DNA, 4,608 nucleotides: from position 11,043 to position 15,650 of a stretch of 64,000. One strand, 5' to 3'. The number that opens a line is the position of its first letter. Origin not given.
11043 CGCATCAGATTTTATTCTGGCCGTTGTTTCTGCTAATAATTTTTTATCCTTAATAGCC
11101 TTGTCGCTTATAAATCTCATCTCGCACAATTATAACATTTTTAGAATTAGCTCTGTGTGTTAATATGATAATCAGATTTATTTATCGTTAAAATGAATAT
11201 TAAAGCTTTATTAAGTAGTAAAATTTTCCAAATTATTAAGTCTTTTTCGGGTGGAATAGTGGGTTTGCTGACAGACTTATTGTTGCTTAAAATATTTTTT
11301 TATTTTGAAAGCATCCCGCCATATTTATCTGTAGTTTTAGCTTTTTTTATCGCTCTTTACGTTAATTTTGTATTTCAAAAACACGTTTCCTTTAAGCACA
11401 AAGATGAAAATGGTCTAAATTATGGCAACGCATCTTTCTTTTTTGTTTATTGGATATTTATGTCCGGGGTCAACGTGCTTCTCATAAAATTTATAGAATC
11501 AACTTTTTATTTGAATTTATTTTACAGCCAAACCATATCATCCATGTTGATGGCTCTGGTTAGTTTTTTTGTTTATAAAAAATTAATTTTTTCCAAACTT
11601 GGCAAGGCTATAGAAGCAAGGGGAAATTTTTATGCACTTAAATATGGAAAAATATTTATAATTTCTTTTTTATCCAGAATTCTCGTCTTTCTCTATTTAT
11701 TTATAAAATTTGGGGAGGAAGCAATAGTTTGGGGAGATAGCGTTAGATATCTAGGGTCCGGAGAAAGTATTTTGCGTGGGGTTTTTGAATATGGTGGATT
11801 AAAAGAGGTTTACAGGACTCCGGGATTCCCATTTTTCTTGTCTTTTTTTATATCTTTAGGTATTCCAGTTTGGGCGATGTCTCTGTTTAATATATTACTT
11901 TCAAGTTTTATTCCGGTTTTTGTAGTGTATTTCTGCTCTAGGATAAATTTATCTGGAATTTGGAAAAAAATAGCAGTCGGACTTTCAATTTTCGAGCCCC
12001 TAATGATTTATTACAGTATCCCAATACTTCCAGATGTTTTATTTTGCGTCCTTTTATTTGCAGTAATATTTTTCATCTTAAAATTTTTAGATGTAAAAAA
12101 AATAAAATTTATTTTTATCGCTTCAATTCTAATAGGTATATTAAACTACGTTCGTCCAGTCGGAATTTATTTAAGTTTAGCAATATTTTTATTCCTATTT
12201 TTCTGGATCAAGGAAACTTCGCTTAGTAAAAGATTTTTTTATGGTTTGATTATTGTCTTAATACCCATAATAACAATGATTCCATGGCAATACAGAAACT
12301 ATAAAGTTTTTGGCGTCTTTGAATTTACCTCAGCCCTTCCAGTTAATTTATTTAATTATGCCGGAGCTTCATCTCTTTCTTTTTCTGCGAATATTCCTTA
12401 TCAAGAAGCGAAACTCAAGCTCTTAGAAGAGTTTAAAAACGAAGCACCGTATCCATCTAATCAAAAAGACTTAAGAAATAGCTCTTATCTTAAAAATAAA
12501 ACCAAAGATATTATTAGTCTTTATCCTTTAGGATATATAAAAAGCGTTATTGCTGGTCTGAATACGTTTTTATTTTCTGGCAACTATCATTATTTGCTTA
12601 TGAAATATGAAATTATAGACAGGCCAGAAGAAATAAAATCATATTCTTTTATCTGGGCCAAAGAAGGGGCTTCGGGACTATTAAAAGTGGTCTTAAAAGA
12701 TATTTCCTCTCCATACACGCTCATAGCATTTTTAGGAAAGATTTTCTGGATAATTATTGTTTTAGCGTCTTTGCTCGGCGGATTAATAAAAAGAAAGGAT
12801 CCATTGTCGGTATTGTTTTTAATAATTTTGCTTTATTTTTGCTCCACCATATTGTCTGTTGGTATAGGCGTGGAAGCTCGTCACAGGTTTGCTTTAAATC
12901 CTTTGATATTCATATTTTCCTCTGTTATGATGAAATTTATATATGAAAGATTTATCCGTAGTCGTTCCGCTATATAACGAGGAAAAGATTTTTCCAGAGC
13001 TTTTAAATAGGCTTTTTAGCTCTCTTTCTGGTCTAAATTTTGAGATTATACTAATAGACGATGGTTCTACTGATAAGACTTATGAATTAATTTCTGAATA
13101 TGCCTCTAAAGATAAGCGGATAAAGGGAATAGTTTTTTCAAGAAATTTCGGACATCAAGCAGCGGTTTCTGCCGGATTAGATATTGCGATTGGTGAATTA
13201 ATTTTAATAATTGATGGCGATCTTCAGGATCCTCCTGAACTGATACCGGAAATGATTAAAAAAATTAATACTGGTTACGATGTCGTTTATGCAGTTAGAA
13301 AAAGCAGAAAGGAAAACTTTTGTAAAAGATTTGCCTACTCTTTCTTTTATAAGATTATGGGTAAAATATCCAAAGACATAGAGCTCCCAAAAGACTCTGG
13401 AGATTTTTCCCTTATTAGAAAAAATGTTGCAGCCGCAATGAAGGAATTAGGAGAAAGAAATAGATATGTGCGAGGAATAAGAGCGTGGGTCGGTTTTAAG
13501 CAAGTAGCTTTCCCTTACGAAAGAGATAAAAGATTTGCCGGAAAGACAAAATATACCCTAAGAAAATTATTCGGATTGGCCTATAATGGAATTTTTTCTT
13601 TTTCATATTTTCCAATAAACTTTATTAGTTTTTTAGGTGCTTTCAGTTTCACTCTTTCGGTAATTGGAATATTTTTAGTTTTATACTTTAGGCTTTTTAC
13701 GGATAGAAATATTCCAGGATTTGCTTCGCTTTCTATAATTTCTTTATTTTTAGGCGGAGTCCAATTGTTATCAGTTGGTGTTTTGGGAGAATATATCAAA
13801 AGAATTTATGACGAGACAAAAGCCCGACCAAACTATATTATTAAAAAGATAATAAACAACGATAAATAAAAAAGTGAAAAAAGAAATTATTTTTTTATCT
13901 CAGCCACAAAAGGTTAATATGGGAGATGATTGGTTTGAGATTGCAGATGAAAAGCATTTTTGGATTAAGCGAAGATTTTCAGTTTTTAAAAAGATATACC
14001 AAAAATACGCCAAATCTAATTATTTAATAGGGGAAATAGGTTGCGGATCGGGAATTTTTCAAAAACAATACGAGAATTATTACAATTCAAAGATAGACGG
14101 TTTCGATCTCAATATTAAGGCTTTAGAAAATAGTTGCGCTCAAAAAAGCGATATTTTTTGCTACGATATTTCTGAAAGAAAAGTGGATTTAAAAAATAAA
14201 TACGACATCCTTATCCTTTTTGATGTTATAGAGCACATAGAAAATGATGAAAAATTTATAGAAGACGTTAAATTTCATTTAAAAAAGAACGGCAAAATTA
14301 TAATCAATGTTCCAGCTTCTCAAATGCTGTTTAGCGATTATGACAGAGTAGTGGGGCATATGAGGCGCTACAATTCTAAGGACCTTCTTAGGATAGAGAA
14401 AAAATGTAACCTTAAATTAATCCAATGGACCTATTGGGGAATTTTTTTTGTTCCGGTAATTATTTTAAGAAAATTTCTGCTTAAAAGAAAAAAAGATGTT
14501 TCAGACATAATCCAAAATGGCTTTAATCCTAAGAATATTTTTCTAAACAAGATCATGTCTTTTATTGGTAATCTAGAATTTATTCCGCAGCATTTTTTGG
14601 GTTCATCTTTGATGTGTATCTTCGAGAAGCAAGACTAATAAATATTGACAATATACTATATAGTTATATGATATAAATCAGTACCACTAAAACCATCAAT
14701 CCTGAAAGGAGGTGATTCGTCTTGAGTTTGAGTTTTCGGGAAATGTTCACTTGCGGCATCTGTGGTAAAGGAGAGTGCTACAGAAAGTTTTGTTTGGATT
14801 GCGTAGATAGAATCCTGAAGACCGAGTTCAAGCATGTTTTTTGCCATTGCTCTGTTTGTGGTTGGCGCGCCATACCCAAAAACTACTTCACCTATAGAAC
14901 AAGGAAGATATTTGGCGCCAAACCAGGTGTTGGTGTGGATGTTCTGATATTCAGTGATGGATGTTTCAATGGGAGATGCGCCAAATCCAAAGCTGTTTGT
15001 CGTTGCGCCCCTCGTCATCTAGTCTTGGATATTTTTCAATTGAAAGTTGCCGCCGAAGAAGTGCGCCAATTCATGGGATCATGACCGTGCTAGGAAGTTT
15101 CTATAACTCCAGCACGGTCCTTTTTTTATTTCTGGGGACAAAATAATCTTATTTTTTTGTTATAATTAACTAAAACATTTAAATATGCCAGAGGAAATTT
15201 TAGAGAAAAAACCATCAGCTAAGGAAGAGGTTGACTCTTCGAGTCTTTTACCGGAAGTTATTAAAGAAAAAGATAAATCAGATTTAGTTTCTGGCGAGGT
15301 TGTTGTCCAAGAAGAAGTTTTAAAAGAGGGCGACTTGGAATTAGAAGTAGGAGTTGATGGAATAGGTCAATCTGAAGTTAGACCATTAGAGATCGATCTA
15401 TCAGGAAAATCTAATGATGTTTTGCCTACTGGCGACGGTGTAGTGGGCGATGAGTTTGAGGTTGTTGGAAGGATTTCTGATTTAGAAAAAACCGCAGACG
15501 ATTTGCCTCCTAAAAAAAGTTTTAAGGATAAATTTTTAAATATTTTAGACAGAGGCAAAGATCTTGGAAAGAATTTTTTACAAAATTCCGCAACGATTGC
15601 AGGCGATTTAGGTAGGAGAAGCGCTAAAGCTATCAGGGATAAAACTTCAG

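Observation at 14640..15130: GC-rich islet 2: 120-aa, 14-Cys protein with AGGAGG plus TTG start, promoter and hairpin terminator; antisense ORF of equal length is present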

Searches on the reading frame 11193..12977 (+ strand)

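Call 7: search_protein_families(library=pfam, proteins=[window:11193-12977:+], max_evalue=1)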
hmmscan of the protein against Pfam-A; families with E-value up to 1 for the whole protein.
window:11193-12977:+ (594 aa): 2 families
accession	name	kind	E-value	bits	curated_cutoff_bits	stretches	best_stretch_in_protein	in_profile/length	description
PF04138.20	GtrA_DPMS_TM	-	1.6e-09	38.4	26.1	1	21-133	6-117/117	GtrA/DPMS, transmembrane domain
PF13231.12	PMT_2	-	1.9e-06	28.6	26.1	1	209-365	3-160/160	Dolichyl-phosphate-mannose-protein mannosyltransferase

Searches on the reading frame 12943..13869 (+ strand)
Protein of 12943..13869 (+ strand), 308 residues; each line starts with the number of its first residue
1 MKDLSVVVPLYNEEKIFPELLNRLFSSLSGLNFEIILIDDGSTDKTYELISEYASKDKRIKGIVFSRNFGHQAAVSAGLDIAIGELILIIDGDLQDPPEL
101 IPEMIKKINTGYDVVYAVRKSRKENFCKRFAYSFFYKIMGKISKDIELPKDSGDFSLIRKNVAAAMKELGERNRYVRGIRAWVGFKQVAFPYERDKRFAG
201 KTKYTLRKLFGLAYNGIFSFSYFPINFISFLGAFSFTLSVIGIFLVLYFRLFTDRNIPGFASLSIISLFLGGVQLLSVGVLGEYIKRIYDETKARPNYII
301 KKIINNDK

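Call 7: search_protein_families(library=pfam, proteins=[window:12943-13869:+], max_evalue=1)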
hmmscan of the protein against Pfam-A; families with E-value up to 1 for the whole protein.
window:12943-13869:+ (308 aa): 2 families
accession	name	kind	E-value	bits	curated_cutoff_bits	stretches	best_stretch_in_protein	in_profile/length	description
PF00535.33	Glycos_transf_2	-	2e-36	125.9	23.3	1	5-163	1-164/168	Glycosyl transferase family 2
PF10111.15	Glyco_tranf_2_2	-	3.2e-08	33.8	27.3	1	5-106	1-104/276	Glycosyltransferase like family 2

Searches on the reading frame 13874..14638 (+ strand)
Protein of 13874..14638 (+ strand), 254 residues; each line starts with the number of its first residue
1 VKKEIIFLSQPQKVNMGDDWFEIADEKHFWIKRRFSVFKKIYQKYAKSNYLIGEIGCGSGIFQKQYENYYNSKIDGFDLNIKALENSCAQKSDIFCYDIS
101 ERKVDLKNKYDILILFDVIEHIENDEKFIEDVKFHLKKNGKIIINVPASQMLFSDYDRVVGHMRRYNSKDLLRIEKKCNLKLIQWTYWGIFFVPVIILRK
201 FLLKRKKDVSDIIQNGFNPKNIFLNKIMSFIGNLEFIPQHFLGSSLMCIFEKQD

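Call 7: search_protein_families(library=pfam, proteins=[window:13874-14638:+], max_evalue=1)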
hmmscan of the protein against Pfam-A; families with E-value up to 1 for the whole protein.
window:13874-14638:+ (254 aa): 7 families
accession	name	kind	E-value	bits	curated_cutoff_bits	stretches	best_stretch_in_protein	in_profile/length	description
PF13489.12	Methyltransf_23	-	2.2e-12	47.5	27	1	54-184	28-163/164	Methyltransferase domain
PF08242.18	Methyltransf_12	-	3.9e-09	37.6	30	1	54-142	2-98/98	Methyltransferase domain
PF08241.18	Methyltransf_11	-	4e-09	37.4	21.2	1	54-144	2-95/95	Methyltransferase domain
PF13649.12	Methyltransf_25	-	5.1e-06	27.5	27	1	54-140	3-97/97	Methyltransferase domain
PF13847.12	Methyltransf_31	-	1.2e-05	25.4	27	1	49-148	4-113/145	Methyltransferase domain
PF05401.17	NodS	-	0.0013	19.1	24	1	52-140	47-140/201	Nodulation protein S (NodS)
PF03983.18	SHD1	-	0.071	13.4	23.7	1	130-158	30-58/67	SLA1 homology domain 1, SHD1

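Call 18: find_related_loci(query=window:13874-14638:+, collection=genome_contigs, flank=6000)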
Query window:13874-14638:+ (254 aa) in genome_contigs; peptide patterns used: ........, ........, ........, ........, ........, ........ (x = any residue, [..] = any of these).
166 stretches matched a pattern; 25 encode a relative of the query (tblastn E <= 1e-3); 25 distinct loci.
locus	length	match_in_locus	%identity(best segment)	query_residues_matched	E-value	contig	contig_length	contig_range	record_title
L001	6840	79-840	87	1-254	2e-147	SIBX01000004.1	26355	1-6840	MAG: Candidatus Paceibacterota bacterium isolate Baikal-deep-G188 BACOMB-C8509, whole genome shotgun sequence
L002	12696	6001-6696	34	23-253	4e-26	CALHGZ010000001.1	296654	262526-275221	MAG: Candidatus Kapabacteria bacterium isolate N1_Bin_METABAT__253_1 genome assembly, contig: c_000001943860, whole geno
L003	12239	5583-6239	28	25-238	2e-24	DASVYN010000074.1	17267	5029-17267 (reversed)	MAG TPA_asm: Sphingomicrobium sp. isolate SMAG_U2603 k141_839878, whole genome shotgun sequence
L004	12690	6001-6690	29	25-252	2e-20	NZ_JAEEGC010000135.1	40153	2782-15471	Clostridium thailandense strain PL3 NG-25456_PL3_lib407054_6879_1_1_contig_135, whole genome shotgun sequence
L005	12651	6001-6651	25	21-244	5e-20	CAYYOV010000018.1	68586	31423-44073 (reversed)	MAG TPA_asm: uncultured Ignavibacteriaceae bacterium isolate SRP287453_co1_258 genome assembly, contig: NODE_565_length_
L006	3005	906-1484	30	25-210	2e-19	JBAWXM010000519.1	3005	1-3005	MAG: Lentisphaerota bacterium isolate ELA063 MAG063_519, whole genome shotgun sequence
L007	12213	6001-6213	41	107-171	2e-12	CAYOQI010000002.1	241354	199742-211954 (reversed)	MAG TPA_asm: uncultured Pseudomonadales bacterium isolate SRP286056_co1_770 genome assembly, contig: NODE_17_length_2413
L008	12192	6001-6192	44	108-171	3e-12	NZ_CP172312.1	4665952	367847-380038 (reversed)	Allohahella sp. A8 chromosome, complete genome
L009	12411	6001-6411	30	54-191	5e-12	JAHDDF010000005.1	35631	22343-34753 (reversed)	MAG: Saprospiraceae bacterium isolate MAG-151 RZ_3314, whole genome shotgun sequence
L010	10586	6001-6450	27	62-218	3e-11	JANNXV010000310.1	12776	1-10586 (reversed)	MAG: Bacteroidota bacterium isolate VAR_34_metabat_144 VAR_34_k141_1231144, whole genome shotgun sequence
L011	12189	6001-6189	38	111-173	4e-9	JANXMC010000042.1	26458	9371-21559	MAG: Myxococcales bacterium isolate 336R_concoct_46_sub 336R_k141_1284420, whole genome shotgun sequence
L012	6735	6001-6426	28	43-174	7e-9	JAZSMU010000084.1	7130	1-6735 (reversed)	MAG: Candidatus Gastranaerophilales bacterium isolate T1900044553_TS20190019.MAGScoT_cleanbin_000007 SGB_261_k141_235981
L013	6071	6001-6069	96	1-23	1e-8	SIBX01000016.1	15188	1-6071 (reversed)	MAG: Candidatus Paceibacterota bacterium isolate Baikal-deep-G188 BACOMB-C18836, whole genome shotgun sequence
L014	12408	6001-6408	27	37-171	5e-8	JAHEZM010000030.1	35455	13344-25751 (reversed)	MAG: Flavobacteriales bacterium isolate nzgw151 NODE_1206_length_35456_cov_5.577841, whole genome shotgun sequence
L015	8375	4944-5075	50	107-150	6e-8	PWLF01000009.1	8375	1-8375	MAG: Bacteroidales bacterium isolate CSSed10_229R1 CS-Sed10-C24589, whole genome shotgun sequence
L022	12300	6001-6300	29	52-147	2e-5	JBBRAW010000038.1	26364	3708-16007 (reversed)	MAG: Bacteroidia bacterium isolate Co_metawrap_2315 Cmw_2315_k141_10321121_length_26364_cov_8.0000, whole genome shotgun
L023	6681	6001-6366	29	30-147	8e-5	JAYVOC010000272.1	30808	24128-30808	MAG: Bacteroidota bacterium isolate GL65_UP_metabinner_16 GL65_UP_metabinner_16_271, whole genome shotgun sequence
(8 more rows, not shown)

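Call 46: search_protein_families(library=phrogs, proteins=[L001:4110-4457:+], max_evalue=0.1)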
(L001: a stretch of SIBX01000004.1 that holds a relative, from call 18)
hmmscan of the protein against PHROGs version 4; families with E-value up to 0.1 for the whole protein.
L001:4110-4457:+ (115 aa): 1 family
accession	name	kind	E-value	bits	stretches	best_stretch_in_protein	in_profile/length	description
phrog_17552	-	unknown function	0.09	14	0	59-90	16-47/82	-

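Call 47: search_protein_families(library=ncbifam, proteins=[L001:4110-4457:+], max_evalue=0.1)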
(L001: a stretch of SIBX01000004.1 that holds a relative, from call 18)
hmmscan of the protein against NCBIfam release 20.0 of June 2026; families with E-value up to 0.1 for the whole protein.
L001:4110-4457:+ (115 aa): 0 families

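Call 48: search_protein_families(library=padloc, proteins=[L001:4110-4457:+], max_evalue=0.1)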
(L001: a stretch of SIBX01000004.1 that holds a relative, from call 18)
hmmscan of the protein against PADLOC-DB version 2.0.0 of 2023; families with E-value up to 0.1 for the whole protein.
L001:4110-4457:+ (115 aa): 1 family
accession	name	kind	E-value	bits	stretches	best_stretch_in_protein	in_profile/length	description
PDLC03478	REase_II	-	0.00082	17.2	0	78-103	170-195/219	Type II restriction enzyme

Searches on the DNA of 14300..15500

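Call 5: search_rna_families(source=window, start=14300, end=15500, threshold=evalue, max_evalue=10, show_alignments=3)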
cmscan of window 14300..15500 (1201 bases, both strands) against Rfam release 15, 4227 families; matches with E-value up to 10: 4.
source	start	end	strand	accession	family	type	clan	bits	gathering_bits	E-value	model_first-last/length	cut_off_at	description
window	14467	14545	-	RF03483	MIR319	Gene; miRNA;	-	17.6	54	1.6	1-92/92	no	MIR319 microRNA precursor family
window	14461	14576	-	RF02411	snoR138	Gene; snRNA; snoRNA; HACA-box;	-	16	44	3.4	1-154/154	no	Small nucleolar RNA snoR138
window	14846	15002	+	RF03662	mir-2060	Gene; miRNA;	-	14.7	54.5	8.3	1-94/94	no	mir-2060 microRNA precursor family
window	15097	15224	+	RF00125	IS128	Gene; sRNA;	-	13.3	80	8.5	1-209/209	no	IS128 RNA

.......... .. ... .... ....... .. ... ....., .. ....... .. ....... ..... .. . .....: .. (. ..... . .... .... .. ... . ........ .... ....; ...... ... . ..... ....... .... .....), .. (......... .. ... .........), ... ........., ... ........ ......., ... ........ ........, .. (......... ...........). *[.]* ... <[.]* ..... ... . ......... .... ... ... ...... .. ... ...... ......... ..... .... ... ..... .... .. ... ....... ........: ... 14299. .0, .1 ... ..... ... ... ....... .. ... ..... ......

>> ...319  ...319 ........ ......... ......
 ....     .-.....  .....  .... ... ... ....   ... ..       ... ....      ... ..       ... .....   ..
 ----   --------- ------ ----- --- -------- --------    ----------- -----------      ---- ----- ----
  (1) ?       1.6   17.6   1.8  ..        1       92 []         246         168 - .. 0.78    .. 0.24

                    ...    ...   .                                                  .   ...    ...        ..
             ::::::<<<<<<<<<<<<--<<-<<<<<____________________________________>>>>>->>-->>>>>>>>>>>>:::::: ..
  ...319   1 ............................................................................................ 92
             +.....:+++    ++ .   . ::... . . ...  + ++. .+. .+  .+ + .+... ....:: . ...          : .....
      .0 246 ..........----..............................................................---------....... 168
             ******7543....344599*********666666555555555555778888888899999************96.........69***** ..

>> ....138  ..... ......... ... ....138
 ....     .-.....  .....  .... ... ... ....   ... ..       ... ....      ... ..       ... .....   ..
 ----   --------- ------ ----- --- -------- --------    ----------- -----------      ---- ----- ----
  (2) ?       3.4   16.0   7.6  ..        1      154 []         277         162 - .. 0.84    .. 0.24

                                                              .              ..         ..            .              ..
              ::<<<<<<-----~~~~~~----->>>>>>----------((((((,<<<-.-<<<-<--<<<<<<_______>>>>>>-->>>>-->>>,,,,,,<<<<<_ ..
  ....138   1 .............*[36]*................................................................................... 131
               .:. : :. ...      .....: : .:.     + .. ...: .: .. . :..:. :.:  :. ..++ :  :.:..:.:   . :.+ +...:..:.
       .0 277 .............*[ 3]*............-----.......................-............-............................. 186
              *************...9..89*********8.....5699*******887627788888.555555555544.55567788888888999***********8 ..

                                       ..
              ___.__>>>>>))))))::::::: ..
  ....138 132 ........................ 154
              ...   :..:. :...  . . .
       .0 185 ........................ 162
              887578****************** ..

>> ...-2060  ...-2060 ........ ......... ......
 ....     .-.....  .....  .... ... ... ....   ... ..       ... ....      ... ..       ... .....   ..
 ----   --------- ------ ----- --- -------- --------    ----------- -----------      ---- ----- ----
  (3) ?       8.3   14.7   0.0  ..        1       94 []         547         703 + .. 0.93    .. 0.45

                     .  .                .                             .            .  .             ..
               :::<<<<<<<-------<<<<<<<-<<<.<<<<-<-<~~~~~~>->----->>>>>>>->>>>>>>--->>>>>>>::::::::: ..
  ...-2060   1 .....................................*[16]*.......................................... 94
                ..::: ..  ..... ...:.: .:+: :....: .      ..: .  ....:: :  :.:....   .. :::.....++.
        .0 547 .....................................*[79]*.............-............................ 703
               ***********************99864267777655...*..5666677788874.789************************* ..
